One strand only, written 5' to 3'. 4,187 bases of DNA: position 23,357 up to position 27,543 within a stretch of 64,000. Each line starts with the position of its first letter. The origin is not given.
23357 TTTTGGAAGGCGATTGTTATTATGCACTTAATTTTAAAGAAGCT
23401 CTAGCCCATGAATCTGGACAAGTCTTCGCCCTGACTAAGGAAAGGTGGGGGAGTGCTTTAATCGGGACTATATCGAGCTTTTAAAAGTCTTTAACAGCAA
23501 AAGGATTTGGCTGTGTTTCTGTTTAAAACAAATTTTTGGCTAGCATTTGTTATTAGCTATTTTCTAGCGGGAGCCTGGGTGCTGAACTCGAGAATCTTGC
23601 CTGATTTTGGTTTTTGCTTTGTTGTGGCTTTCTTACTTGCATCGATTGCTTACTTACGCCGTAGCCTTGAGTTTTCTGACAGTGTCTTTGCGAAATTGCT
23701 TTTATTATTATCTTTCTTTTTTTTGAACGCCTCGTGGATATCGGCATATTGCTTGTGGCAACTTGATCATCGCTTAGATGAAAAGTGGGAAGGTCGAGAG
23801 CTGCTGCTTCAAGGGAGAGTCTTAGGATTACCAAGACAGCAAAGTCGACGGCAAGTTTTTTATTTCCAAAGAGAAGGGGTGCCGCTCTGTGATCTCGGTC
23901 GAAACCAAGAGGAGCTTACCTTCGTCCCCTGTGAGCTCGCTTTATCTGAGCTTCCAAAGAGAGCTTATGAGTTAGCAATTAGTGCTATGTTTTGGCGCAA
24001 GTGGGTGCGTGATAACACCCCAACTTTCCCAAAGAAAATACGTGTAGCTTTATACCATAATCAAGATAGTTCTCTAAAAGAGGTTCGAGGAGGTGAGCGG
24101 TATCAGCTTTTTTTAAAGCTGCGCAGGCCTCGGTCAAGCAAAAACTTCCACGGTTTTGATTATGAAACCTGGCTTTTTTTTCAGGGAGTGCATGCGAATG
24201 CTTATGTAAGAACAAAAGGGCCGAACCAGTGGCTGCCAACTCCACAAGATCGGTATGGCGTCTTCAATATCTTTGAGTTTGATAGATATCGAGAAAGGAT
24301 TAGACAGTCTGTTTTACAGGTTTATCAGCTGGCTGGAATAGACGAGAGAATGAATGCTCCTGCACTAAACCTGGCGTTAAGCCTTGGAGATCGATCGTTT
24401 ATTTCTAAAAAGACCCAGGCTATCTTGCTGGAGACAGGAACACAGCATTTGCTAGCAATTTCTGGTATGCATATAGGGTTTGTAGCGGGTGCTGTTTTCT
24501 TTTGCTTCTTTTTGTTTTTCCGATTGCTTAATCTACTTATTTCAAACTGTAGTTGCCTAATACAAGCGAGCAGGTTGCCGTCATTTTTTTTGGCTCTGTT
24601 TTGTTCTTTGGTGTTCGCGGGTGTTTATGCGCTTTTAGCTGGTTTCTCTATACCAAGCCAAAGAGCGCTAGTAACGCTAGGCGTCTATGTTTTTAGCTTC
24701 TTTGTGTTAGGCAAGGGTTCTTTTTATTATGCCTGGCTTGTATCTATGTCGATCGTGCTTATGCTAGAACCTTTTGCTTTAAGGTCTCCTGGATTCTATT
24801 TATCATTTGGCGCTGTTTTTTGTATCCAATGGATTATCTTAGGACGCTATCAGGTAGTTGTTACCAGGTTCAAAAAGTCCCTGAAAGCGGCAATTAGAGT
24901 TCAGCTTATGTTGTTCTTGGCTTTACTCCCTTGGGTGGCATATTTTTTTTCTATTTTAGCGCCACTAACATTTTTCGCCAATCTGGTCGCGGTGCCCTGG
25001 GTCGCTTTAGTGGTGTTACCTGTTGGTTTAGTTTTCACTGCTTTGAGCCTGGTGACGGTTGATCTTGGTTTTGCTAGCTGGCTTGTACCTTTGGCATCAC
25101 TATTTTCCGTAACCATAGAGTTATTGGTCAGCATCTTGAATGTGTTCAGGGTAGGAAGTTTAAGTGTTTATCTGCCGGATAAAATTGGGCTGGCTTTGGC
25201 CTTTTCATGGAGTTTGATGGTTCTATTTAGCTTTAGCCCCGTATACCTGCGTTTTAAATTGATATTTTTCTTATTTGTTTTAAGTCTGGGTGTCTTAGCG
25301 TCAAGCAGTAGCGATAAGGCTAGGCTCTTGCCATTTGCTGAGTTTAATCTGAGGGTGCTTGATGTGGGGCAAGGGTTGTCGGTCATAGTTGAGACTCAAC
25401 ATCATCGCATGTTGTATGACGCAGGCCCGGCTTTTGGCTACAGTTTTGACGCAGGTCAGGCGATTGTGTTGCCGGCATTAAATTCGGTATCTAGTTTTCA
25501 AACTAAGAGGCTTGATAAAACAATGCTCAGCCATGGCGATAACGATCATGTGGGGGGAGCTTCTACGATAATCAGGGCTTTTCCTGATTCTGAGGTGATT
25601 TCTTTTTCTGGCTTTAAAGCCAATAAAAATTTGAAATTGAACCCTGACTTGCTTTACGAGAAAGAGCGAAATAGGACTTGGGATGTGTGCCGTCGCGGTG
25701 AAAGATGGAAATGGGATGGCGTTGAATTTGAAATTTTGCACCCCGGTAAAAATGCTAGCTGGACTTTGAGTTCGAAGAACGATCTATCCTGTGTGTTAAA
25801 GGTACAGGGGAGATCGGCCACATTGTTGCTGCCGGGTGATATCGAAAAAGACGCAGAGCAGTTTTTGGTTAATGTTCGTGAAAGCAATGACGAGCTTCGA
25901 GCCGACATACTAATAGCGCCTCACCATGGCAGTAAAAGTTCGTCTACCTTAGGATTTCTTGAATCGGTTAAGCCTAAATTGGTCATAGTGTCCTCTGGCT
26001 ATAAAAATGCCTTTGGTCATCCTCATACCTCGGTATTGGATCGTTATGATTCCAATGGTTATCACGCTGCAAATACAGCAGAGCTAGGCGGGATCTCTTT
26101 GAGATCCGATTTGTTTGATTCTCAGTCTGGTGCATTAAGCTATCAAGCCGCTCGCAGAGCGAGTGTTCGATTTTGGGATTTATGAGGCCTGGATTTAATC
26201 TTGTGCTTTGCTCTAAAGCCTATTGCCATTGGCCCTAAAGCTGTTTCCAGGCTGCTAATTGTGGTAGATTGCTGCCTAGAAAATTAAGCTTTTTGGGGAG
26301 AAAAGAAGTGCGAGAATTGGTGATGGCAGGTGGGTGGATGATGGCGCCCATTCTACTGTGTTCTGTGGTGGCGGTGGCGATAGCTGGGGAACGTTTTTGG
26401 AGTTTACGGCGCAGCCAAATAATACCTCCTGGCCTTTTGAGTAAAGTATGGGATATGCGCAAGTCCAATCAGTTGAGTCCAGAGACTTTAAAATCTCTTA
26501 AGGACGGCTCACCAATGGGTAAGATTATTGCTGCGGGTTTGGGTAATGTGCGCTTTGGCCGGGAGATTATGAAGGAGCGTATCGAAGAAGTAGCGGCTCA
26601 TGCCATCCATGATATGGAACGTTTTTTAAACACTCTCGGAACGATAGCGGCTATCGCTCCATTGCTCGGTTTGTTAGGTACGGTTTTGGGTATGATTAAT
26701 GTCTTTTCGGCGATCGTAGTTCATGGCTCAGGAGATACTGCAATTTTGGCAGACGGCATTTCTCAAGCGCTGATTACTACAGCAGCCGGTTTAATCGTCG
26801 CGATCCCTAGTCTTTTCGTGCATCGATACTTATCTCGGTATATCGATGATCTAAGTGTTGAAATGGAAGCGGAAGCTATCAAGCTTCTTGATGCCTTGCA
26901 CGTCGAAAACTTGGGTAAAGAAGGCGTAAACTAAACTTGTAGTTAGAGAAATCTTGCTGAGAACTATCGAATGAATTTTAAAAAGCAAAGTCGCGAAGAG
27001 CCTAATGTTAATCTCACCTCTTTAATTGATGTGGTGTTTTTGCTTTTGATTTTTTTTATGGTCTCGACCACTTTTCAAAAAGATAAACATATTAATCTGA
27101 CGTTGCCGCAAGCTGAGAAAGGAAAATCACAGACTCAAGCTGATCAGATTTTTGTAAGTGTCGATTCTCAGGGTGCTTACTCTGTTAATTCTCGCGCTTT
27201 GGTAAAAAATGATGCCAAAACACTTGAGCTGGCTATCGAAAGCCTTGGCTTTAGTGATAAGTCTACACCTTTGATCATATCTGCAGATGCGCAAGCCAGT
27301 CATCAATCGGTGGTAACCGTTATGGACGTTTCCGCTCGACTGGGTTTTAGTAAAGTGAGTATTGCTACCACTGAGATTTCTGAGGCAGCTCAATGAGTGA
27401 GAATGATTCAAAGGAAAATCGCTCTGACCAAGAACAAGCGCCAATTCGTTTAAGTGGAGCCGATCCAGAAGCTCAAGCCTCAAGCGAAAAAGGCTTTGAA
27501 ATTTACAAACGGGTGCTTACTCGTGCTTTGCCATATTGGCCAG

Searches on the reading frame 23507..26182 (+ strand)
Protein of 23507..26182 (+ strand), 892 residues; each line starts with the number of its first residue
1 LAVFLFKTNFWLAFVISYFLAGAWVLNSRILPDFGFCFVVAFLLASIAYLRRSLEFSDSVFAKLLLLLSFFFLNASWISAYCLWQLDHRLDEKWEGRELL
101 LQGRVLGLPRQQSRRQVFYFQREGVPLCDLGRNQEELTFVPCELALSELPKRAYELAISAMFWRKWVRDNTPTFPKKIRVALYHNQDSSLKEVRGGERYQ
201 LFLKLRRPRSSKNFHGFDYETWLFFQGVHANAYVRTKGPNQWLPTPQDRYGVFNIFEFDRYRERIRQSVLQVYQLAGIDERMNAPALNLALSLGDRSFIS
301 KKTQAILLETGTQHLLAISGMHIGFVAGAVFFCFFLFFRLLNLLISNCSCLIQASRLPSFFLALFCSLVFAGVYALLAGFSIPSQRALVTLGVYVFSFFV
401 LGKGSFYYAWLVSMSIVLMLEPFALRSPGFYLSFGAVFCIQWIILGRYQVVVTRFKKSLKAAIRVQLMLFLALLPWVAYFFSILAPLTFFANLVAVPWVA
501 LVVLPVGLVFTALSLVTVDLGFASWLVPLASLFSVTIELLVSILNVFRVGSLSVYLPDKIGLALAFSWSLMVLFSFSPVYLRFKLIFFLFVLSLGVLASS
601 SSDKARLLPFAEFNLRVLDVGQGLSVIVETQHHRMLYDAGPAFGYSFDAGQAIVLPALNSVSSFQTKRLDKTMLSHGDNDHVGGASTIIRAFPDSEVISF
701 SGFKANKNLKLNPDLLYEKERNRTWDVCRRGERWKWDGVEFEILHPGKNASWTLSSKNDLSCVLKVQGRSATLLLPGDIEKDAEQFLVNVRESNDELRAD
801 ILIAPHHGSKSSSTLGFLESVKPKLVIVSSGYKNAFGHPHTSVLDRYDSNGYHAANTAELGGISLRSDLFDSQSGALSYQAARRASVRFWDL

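Call 5: search_protein_families(library=ncbifam, proteins=[window:23507-26182:+], max_evalue=0.001)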
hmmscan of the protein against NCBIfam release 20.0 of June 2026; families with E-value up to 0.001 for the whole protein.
window:23507-26182:+ (892 aa): 6 families
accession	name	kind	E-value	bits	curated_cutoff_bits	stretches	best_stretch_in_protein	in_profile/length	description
TIGR00361.1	ComEC_Rec2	equivalog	6.6e-98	328.5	190.05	1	194-860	60-662/663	DNA internalization-related competence protein ComEC/Rec2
NF008580.0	PRK11539.1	equivalog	6.4e-87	292.6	969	1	282-866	197-727/758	ComEC family protein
TIGR00360.1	ComEC_N-term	subfamily_domain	2.7e-20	73.3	36.5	1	313-505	2-170/171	ComEC/Rec2-related protein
NF041809.1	Avs1a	equivalog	2.3e-07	29.9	420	0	757-845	251-339/387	AVAST type 1 anti-phage system MBL fold metallo-hydrolase Avs1a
NF058524.1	6A-MBL_enzyme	equivalog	3.4e-07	29.7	220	1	734-812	172-259/346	anti-phage 6A-MBL system MBL-fold protein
NF049846.1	blaAHM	exception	5.1e-07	28.9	590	1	616-852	66-284/304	AHM family subclass B3-like metallo-beta-lactamase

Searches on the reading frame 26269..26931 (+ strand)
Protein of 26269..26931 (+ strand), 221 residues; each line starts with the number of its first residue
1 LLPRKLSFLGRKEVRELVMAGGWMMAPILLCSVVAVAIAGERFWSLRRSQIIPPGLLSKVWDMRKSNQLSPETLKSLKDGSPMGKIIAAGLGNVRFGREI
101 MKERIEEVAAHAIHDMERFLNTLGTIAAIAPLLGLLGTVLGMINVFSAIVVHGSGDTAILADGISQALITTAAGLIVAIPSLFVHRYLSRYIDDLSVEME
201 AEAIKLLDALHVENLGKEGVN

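Call 35: search_protein_families(library=pfam, proteins=[window:26269-26931:+], max_evalue=0.00001)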
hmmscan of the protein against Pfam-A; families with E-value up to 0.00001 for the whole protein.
window:26269-26931:+ (221 aa): 1 family
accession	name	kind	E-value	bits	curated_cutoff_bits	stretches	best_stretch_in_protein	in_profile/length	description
PF01618.21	MotA_ExbB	-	5.5e-32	110.6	22.9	1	81-200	4-126/127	MotA/TolQ/ExbB proton channel family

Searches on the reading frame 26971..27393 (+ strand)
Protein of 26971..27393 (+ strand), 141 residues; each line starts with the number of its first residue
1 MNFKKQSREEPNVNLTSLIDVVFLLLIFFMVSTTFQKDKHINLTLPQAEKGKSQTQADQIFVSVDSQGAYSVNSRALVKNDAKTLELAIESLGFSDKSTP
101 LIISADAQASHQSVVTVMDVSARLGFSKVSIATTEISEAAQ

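Call 35: search_protein_families(library=pfam, proteins=[window:26971-27393:+], max_evalue=0.00001)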
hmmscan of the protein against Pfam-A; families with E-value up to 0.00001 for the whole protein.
window:26971-27393:+ (141 aa): 1 family
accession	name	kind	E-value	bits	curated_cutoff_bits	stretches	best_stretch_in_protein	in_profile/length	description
PF02472.21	ExbD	-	3.1e-30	105.3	25.4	1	7-134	2-126/128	Biopolymer transport protein ExbD/TolR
